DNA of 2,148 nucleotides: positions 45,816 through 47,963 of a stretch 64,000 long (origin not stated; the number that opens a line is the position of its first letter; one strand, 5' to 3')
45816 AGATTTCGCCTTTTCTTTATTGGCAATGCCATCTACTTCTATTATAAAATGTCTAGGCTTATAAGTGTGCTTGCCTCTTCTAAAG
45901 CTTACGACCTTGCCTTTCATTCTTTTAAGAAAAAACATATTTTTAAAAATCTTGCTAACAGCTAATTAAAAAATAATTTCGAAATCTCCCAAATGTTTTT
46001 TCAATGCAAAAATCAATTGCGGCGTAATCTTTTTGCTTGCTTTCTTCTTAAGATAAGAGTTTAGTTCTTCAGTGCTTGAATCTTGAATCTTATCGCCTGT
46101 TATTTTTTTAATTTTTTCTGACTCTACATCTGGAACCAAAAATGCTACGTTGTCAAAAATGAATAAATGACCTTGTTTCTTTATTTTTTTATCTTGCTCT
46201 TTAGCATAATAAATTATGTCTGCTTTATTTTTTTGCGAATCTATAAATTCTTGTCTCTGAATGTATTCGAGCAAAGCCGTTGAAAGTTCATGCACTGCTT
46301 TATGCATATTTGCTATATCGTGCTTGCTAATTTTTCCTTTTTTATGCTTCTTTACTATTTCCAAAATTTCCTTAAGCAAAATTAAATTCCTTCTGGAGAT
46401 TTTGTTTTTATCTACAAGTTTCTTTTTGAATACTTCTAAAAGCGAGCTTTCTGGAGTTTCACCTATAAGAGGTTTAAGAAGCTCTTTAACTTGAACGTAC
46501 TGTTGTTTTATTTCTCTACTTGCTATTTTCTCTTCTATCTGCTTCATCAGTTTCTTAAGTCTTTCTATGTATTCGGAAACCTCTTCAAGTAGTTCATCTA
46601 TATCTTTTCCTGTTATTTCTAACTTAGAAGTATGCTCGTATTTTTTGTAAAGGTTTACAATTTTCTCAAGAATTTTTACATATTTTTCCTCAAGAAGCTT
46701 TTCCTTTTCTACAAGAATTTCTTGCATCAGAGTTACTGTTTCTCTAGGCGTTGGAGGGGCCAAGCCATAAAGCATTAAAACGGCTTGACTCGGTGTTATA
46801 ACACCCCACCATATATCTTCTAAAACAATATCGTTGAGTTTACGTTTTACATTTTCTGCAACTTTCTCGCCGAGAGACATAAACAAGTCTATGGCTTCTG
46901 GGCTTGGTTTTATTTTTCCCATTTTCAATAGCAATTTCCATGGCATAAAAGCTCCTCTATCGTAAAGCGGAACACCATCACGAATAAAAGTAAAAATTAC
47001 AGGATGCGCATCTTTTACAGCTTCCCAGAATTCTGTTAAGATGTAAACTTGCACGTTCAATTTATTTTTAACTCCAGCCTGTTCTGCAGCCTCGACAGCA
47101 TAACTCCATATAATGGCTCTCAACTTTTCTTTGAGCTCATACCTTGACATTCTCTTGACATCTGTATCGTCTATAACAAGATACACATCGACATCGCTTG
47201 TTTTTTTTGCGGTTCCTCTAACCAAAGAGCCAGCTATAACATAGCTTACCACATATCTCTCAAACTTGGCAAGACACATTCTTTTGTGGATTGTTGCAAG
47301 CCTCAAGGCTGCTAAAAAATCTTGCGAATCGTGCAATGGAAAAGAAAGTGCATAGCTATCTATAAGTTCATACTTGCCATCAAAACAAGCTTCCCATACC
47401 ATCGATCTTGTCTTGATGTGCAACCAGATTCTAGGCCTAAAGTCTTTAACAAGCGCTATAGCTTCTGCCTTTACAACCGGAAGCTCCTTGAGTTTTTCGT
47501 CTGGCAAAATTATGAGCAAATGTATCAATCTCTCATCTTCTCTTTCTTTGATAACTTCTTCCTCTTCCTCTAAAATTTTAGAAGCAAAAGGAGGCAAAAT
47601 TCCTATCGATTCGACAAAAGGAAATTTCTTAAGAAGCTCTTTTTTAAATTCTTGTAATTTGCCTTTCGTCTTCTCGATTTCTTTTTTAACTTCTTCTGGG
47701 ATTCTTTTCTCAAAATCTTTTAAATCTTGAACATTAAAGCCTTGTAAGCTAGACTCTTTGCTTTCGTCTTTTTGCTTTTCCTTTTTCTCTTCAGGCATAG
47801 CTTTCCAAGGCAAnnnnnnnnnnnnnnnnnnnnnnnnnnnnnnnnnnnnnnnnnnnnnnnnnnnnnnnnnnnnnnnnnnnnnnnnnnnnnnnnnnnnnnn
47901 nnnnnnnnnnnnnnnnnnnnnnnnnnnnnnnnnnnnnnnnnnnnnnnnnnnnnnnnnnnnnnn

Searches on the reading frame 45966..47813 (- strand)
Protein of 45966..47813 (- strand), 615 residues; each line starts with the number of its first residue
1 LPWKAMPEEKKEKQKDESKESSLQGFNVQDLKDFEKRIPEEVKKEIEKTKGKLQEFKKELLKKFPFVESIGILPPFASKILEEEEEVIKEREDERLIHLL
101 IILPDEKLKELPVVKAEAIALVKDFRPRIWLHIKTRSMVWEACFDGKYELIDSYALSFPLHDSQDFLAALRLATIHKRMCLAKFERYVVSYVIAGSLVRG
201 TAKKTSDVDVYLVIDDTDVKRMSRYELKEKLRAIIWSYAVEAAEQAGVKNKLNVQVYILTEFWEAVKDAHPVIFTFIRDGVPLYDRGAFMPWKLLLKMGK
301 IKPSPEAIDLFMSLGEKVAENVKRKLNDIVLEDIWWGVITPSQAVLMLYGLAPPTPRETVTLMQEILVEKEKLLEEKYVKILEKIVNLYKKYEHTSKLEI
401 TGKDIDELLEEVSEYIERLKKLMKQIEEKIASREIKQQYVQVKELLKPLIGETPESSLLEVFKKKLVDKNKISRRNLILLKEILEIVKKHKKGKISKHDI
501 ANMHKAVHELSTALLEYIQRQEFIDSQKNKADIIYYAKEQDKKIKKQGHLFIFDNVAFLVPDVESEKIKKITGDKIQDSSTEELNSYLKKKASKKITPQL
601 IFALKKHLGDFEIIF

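Call 5: search_protein_families(library=pfam, proteins=[window:45966-47813:-], max_evalue=0.001)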
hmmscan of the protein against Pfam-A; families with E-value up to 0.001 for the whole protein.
window:45966-47813:- (615 aa): 1 family
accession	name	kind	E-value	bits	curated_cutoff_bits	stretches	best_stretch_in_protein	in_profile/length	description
PF01909.29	NTP_transf_2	-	1.9e-05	25.4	21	1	185-229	13-62/93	Nucleotidyltransferase domain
